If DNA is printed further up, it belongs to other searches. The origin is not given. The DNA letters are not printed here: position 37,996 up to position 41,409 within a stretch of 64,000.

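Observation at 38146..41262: Natural permease-glycosidase fusion (MFS + GH2)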

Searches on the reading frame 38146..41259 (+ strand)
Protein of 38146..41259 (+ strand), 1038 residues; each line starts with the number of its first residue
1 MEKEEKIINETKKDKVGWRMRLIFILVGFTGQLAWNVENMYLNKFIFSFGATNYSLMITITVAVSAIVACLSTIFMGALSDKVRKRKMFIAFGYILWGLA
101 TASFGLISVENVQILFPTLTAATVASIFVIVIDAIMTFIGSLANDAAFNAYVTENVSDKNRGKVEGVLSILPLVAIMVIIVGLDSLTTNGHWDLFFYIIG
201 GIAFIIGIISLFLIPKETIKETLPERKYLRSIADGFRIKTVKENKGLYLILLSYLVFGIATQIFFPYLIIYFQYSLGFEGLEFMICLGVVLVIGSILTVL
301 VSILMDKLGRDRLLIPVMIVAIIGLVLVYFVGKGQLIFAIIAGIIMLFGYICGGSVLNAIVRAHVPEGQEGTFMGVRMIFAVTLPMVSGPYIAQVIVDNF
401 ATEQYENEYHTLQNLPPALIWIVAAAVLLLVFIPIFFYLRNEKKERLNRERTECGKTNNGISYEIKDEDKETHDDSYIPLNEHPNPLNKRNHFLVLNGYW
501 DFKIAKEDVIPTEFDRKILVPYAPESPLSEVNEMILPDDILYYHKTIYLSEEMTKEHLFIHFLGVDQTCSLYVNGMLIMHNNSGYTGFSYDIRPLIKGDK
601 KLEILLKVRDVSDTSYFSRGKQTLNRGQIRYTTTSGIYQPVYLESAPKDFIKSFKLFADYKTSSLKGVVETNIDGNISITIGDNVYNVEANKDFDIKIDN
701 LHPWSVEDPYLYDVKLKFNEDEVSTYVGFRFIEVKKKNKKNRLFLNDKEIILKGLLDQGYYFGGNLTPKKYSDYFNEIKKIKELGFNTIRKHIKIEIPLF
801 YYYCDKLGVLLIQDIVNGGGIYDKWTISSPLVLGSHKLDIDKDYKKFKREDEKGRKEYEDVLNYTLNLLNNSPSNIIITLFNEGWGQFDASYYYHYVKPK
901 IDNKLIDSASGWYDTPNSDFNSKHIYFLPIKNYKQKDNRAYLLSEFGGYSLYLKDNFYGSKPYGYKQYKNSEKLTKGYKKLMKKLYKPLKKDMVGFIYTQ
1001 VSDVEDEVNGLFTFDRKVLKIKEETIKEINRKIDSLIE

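Call 3: search_protein_families(library=pfam, proteins=[window:38146-41259:+], max_evalue=0.01)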
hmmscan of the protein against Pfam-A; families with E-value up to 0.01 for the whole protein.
window:38146-41259:+ (1038 aa): 6 families
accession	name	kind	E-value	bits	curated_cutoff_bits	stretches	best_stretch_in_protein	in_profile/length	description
PF07690.21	MFS_1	-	2.3e-34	119.3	33.4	1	47-390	27-347/347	Major Facilitator Superfamily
PF02837.24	Glyco_hydro_2_N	-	1.3e-13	51.7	28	1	530-647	54-169/169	Glycosyl hydrolases family 2, sugar binding domain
PF13347.12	MFS_2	-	4e-12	45.8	27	1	171-438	149-424/427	MFS/sugar transport protein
PF00703.27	Glyco_hydro_2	-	2.5e-08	35.1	23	1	687-730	68-109/109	Glycosyl hydrolases family 2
PF22666.2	Glyco_hydro_2_N2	-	8.8e-06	26.3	27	1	542-607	51-118/167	Glycosyl hydrolase 2 galactose-binding domain-like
PF11700.14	ATG22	-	0.0024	17.1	24.1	0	50-329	65-369/482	Vacuole effluxer Atg22 like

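Call 4: search_protein_families(library=ncbifam, proteins=[window:38146-41259:+], max_evalue=0.01)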
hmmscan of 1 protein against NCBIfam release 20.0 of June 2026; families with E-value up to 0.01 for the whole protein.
window:38146-41259:+ (1038 aa): 14 families
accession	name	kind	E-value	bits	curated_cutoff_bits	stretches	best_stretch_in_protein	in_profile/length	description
NF041462.1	GalA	equivalog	5.5e-24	84.3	900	1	539-814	82-369/763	beta-galactosidase GalA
NF052611.1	beta_gal_Bga2A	equivalog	7.7e-23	80.4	999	1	542-815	116-400/1007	beta-galactosidase, LacZ type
NF007538.0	PRK10150.1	equivalog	3.1e-22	78.6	544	1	494-894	13-431/607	beta-glucuronidase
NF050095.1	BetGlucuronLacZ4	equivalog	4.6e-19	68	950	2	492-610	15-131/666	beta-glucuronidase LacZ4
NF007666.0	PRK10340.1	equivalog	4.6e-18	64.5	1284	1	543-814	113-397/1030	beta-galactosidase subunit alpha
NF041100.1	betagal_LacZ_Ttogales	equivalog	8.6e-16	56.8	2000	1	542-814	111-391/1090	beta-galactosidase LacZ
NF049877.1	GlucurArabfur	equivalog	3.6e-14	51.3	1800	1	542-812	425-726/1400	beta-d-glucuronidase/beta-L-arabinofuranosidase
NF007074.0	PRK09525.1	subfamily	1.7e-10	39.4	1221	1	543-813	124-412/1027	beta-galactosidase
TIGR00792.1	gph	subfamily_domain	6.8e-09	34.9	231.35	1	29-363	9-338/437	glycoside-pentoside-hexuronide (GPH):cation symporter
NF041463.1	GalB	equivalog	2.1e-08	32.5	900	1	540-617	135-212/869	beta-galactosidase GalB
NF049890.1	Bet1-4galacdseBT4151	equivalog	6.1e-07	27.7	1500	1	542-795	110-384/952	exo-beta-1,4-galactosidase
TIGR00883.1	2A0106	subfamily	2e-06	27.1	443.45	1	204-402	177-384/400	metabolite/H+ symporter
TIGR00900.1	2A0121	subfamily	1.5e-05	24.5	319.6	1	32-383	12-347/364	H+ Antiporter protein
NF049980.1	SfMCT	equivalog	3.1e-05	22.8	320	1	32-411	18-374/378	L-lactate MFS transporter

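Call 5: find_homologous_proteins(query=window:38146-41259:+, max_evalue=0.00001)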
Query window:38146-41259:+ (1038 aa): 281 proteins with E <= 0.00001 among 8000 candidates; the best 120 are listed.
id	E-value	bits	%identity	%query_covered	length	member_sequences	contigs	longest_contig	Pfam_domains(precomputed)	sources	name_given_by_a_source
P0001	0.0e+0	2342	100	100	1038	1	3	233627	PF02837.25,PF13347.13,PF00703.28,PF07690.22,PF22666.3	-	-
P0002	0.0e+0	1756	74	100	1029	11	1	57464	PF02837.25,PF13347.13,PF00703.28,PF07690.22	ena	-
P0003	0.0e+0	1672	70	100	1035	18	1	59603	PF02837.25,PF13347.13,PF00703.28,PF07690.22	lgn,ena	-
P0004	0.0e+0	1653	70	99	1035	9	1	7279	PF02837.25,PF13347.13,PF07690.22,PF11700.15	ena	-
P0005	0.0e+0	1412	61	100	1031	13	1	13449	PF02837.25,PF13347.13,PF02836.24,PF07690.22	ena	-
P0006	0.0e+0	1317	57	99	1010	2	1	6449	PF02837.25,PF13347.13,PF02836.24,PF00703.28,PF12832.14,PF07690.22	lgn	-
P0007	0.0e+0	1273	57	99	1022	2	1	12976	PF13347.13,PF00703.28,PF07690.22,PF22666.3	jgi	-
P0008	0.0e+0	1261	56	100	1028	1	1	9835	PF02837.25,PF01306.26,PF02836.24,PF07690.22,PF22666.3,PF11700.15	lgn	-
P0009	0.0e+0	1251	55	99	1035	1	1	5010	PF02837.25,PF13347.13,PF02836.24,PF00703.28,PF07690.22,PF22666.3,PF11700.15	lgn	-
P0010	0.0e+0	1244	57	100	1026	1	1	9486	PF02837.25,PF02836.24,PF07690.22,PF22666.3,PF11700.15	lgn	-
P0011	0.0e+0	1236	55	99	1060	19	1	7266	PF02837.25,PF13347.13,PF02836.24,PF00703.28,PF12832.14,PF07690.22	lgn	-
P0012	0.0e+0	1221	55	99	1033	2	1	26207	PF02837.25,PF13347.13,PF02836.24,PF00703.28,PF12832.14,PF07690.22,PF11700.15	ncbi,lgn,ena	-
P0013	0.0e+0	1221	54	99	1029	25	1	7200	PF02837.25,PF13347.13,PF02836.24,PF00703.28,PF12832.14,PF07690.22,PF22666.3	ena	-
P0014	0.0e+0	1220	55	99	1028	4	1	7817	PF02837.25,PF02836.24,PF07690.22,PF22666.3,PF11700.15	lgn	-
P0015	0.0e+0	1218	55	100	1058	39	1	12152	PF02837.25,PF13347.13,PF02836.24,PF00703.28,PF12832.14,PF07690.22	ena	-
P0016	0.0e+0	1203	53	99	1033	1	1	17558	PF02837.25,PF13347.13,PF02836.24,PF00703.28,PF07690.22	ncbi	-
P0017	0.0e+0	1065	51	98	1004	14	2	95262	PF02837.25,PF13347.13,PF02836.24,PF07690.22,PF22666.3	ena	-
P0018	0.0e+0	1031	49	98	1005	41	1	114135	PF02837.25,PF13347.13,PF02836.24,PF07690.22,PF22666.3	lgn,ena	-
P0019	0.0e+0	1031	49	98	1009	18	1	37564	PF02837.25,PF13347.13,PF02836.24,PF07690.22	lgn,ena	-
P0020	0.0e+0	1014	49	98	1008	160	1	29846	PF02837.25,PF13347.13,PF02836.24,PF12832.14,PF07690.22,PF22666.3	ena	-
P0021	0.0e+0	1013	48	98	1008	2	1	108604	PF02837.25,PF13347.13,PF02836.24,PF07690.22,PF22666.3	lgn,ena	-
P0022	1.7e-298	1011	48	98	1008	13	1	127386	PF02837.25,PF13347.13,PF02836.24,PF07690.22,PF22666.3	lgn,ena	-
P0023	6.9e-298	1009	47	98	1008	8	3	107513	PF02837.25,PF13347.13,PF02836.24,PF12832.14,PF07690.22,PF22666.3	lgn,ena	-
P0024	2.4e-297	1007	47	98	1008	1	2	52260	PF02837.25,PF13347.13,PF02836.24,PF12832.14,PF07690.22,PF22666.3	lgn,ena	-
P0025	1.6e-296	1005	47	98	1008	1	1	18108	PF02837.25,PF13347.13,PF02836.24,PF12832.14,PF07690.22,PF22666.3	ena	-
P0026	2.5e-296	1004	47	98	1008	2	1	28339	PF02837.25,PF13347.13,PF02836.24,PF12832.14,PF07690.22,PF22666.3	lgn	-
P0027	5.0e-296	1003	47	98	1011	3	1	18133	PF02837.25,PF13347.13,PF02836.24,PF07690.22,PF22666.3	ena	-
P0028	4.1e-295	1000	48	98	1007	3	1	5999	PF02837.25,PF13347.13,PF02836.24,PF12832.14,PF07690.22,PF22666.3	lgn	-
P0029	2.2e-288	978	47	98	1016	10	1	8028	PF02837.25,PF13347.13,PF02836.24,PF12832.14,PF07690.22,PF22666.3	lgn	-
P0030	5.2e-285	966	48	99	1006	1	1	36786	PF02837.25,PF13347.13,PF02836.24,PF07690.22,PF22666.3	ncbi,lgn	-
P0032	4.7e-284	963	47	98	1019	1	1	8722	PF02837.25,PF13347.13,PF02836.24,PF12832.14,PF07690.22,PF22666.3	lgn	-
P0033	6.7e-281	953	45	99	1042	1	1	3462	PF02837.25,PF13347.13,PF02836.24,PF00703.28,PF12832.14,PF07690.22,PF22666.3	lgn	-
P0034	3.5e-279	947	45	100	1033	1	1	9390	PF02837.25,PF13347.13,PF02836.24,PF07690.22,PF22666.3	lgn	-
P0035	3.8e-279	947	45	100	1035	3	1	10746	PF02837.25,PF13347.13,PF02836.24,PF00703.28,PF07690.22,PF22666.3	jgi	jgi:MFS family permease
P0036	5.6e-279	946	45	99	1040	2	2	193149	PF02837.25,PF02836.24,PF00703.28,PF12832.14,PF07690.22,PF22666.3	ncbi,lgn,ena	-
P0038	1.1e-269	916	44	99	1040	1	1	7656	PF02837.25,PF02836.24,PF00703.28,PF07690.22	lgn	-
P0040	1.4e-267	909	44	99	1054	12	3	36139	PF02837.25,PF02836.24,PF07690.22,PF22666.3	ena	-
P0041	4.9e-267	907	43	99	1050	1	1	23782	PF02837.25,PF02836.24,PF12832.14,PF07690.22,PF11700.15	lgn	-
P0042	2.4e-266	905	43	99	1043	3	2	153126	PF02837.25,PF02836.24,PF00703.28,PF07690.22,PF22666.3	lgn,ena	-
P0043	3.4e-266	904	44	98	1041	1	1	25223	PF02837.25,PF02836.24,PF00703.28,PF07690.22,PF22666.3,PF11700.15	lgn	-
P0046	1.0e-263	896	44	98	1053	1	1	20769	PF02837.25,PF02836.24,PF07690.22,PF22666.3,PF11700.15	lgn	-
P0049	5.2e-262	890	43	99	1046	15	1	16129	PF02837.25,PF02836.24,PF00703.28,PF07690.22,PF22666.3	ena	-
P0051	3.2e-259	881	41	99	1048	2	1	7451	PF02837.25,PF02836.24,PF12832.14,PF07690.22,PF22666.3,PF11700.15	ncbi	-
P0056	1.8e-256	872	42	99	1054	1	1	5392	PF02837.25,PF02836.24,PF07690.22,PF22666.3,PF11700.15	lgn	-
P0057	3.6e-256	871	43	99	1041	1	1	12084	PF02837.25,PF02836.24,PF00703.28,PF07690.22,PF22666.3,PF11700.15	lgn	-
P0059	3.7e-251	854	42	99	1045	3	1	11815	PF02837.25,PF02836.24,PF07690.22,PF22666.3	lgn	-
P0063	5.8e-246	837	40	98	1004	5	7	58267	PF02837.25,PF13347.13,PF02836.24,PF00703.28,PF00083.31,PF07690.22,PF22666.3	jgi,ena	-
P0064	8.2e-245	833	43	98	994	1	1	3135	PF02837.25,PF02836.24,PF00703.28,PF07690.22,PF22666.3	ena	-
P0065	6.2e-244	830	41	99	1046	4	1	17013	PF02837.25,PF02836.24,PF00703.28,PF07690.22,PF22666.3,PF11700.15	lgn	-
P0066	5.6e-241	821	40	98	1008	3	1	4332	PF02837.25,PF02836.24,PF00703.28,PF07690.22,PF22666.3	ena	-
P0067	4.7e-240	818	42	99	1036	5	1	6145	PF02837.25,PF02836.24,PF07690.22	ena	-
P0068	4.9e-240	818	42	99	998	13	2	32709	PF02837.25,PF02836.24,PF00703.28,PF07690.22,PF22666.3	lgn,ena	-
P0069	4.1e-238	811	41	98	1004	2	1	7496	PF02837.25,PF13347.13,PF02836.24,PF00083.31,PF07690.22,PF22666.3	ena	-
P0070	5.9e-238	811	39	98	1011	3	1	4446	PF02837.25,PF02836.24,PF00703.28,PF07690.22,PF22666.3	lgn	-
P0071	7.6e-238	810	40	98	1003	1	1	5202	PF02837.25,PF13347.13,PF02836.24,PF07690.22,PF22666.3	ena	-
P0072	1.0e-236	806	40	97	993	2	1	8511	PF02837.25,PF13347.13,PF02836.24,PF00083.31,PF07690.22,PF22666.3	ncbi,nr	ncbi:MAG: MFS transporter [Clostridia bacterium]|nr:MFS transporter [Clostridia bacterium]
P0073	2.1e-236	805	40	98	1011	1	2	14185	PF02837.25,PF02836.24,PF00703.28,PF07690.22,PF22666.3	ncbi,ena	-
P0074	2.2e-236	805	40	98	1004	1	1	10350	PF02837.25,PF02836.24,PF00703.28,PF07690.22,PF22666.3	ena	-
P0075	5.2e-236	804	40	98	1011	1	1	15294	PF02837.25,PF02836.24,PF00703.28,PF07690.22,PF22666.3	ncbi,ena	-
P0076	5.8e-233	794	39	98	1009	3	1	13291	PF02837.25,PF02836.24,PF00083.31,PF07690.22,PF22666.3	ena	-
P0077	8.8e-233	794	38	98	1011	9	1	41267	PF02837.25,PF02836.24,PF00703.28,PF00083.31,PF07690.22,PF22666.3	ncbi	-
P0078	2.1e-232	792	40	98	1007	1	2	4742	PF02837.25,PF02836.24,PF00703.28,PF07690.22,PF22666.3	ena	-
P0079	3.3e-232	792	39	98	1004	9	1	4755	PF02837.25,PF13347.13,PF02836.24,PF07690.22,PF22666.3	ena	-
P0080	3.6e-232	791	39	98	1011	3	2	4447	PF02837.25,PF02836.24,PF00083.31,PF07690.22,PF22666.3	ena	-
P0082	3.1e-231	788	40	99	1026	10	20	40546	PF02837.25,PF02836.24,PF00703.28,PF07690.22,PF22666.3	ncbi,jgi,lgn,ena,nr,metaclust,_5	ncbi:MAG: MFS transporter [Dethiobacteria bacterium]|nr:MFS transporter [Bacillota bacterium]|metacl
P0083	1.1e-228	780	41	98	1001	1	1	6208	PF02837.25,PF02836.24,PF00083.31,PF07690.22,PF22666.3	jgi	-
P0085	1.7e-228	779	39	98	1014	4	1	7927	PF02837.25,PF02836.24,PF00703.28,PF07690.22,PF22666.3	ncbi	-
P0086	4.4e-228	778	39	98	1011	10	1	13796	PF02837.25,PF02836.24,PF12832.14,PF07690.22,PF22666.3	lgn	-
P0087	5.0e-228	778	39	98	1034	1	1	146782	PF02837.25,PF02836.24,PF00703.28,PF07690.22,PF22666.3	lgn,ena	-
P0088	4.9e-227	774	39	98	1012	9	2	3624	PF02837.25,PF02836.24,PF00703.28,PF07690.22,PF22666.3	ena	-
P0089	7.1e-227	774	39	98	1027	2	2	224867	PF02837.25,PF02836.24,PF00703.28,PF07690.22,PF22666.3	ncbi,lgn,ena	-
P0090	1.4e-225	770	39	98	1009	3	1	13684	PF02837.25,PF02836.24,PF00703.28,PF07690.22,PF22666.3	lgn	-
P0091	5.1e-224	764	39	98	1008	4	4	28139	PF02837.25,PF02836.24,PF07690.22,PF22666.3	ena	-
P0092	3.8e-223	762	39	99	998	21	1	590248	PF02837.25,PF02836.24,PF00703.28,PF07690.22,PF22666.3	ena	-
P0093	1.6e-222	760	39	98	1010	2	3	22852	PF02837.25,PF02836.24,PF00703.28,PF07690.22,PF22666.3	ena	-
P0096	2.3e-215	736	38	98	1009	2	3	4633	PF02837.25,PF02836.24,PF07690.22,PF22666.3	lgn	-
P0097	2.8e-215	736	36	98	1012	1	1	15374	PF02837.25,PF13347.13,PF02836.24,PF07690.22,PF22666.3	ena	-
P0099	1.7e-213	730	38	98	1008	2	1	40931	PF02837.25,PF02836.24,PF00703.28,PF07690.22,PF22666.3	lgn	-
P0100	3.2e-213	729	37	97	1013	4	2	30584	PF02837.25,PF02836.24,PF00703.28,PF07690.22,PF22666.3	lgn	-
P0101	4.0e-213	728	38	98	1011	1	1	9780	PF02837.25,PF02836.24,PF00703.28,PF07690.22,PF22666.3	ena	-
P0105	4.8e-210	718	36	98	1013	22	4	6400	PF02837.25,PF13347.13,PF02836.24,PF00703.28,PF07690.22,PF22666.3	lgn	-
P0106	6.4e-209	715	37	99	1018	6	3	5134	PF02837.25,PF13347.13,PF02836.24,PF00703.28,PF07690.22,PF22666.3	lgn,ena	-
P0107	6.6e-209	714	37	99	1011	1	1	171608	PF02837.25,PF02836.24,PF00703.28,PF07690.22,PF22666.3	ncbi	-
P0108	1.1e-208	714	36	98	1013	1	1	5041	PF02837.25,PF13347.13,PF02836.24,PF00703.28,PF07690.22,PF22666.3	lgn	-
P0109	2.6e-208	712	36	98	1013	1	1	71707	PF02837.25,PF13347.13,PF02836.24,PF00703.28,PF07690.22,PF22666.3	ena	-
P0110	2.6e-208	712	36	98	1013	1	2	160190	PF02837.25,PF13347.13,PF02836.24,PF00703.28,PF07690.22,PF22666.3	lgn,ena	-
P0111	9.1e-208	711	36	98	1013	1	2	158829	PF02837.25,PF13347.13,PF02836.24,PF00703.28,PF07690.22,PF22666.3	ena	-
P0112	6.6e-207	708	37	99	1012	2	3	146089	PF02837.25,PF13347.13,PF02836.24,PF00703.28,PF07690.22,PF22666.3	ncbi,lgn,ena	-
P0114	4.9e-205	702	39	98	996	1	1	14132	PF02837.25,PF02836.24,PF07690.22,PF22666.3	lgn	-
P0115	7.6e-204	698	36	97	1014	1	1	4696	PF02837.25,PF02836.24,PF07690.22,PF22666.3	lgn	-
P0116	1.1e-201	691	38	98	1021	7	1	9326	PF02837.25,PF02836.24,PF07690.22,PF22666.3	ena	-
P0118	6.4e-200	685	36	99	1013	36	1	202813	PF02837.25,PF02836.24,PF07690.22,PF22666.3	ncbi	-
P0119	2.3e-199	683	36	99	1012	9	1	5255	PF02837.25,PF02836.24,PF00703.28,PF07690.22,PF22666.3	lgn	-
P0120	7.2e-199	681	35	99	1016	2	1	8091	PF02837.25,PF02836.24,PF00703.28,PF07690.22,PF22666.3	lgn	-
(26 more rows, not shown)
